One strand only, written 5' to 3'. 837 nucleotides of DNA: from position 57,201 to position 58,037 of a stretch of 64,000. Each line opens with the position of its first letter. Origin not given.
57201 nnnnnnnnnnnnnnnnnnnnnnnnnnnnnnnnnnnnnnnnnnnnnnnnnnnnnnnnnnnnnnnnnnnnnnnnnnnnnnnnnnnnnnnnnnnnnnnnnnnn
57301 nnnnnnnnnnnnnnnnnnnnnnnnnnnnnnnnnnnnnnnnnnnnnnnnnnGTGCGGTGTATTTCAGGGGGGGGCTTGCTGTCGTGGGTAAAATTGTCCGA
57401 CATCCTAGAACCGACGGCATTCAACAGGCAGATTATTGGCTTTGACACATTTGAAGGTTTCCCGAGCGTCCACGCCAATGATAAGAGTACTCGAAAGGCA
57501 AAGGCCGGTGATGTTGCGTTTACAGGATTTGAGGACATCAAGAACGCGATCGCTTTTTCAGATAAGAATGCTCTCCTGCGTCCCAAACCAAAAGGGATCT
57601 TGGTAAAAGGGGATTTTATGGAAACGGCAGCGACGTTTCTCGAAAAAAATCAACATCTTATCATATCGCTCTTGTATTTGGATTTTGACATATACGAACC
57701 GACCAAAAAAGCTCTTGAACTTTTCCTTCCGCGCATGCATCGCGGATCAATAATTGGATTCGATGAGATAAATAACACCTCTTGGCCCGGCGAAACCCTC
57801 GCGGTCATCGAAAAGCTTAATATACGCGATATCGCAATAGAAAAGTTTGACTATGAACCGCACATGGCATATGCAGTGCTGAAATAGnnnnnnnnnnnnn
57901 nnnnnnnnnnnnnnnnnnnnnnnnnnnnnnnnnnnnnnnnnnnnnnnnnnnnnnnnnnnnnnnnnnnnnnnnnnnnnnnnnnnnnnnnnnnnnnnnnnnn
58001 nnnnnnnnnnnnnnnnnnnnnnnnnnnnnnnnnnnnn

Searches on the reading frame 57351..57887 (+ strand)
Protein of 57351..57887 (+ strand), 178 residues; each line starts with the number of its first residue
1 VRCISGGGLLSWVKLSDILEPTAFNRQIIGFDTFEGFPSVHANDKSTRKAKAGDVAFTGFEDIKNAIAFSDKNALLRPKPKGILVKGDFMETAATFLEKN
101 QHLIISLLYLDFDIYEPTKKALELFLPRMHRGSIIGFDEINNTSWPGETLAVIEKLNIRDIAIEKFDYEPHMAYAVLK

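Call 74: search_protein_families(library=pfam, proteins=[window:57351-57887:+], max_evalue=0.001)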
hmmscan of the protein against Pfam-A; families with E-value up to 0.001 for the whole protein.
window:57351-57887:+ (178 aa): 2 families
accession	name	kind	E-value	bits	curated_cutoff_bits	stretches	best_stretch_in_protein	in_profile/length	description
PF05711.17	TylF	-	1.9e-06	27.8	23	1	24-141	119-230/264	Macrocin-O-methyltransferase (TylF)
PF13578.12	Methyltransf_24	-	3e-05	25.3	26.3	1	26-140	24-105/105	Methyltransferase domain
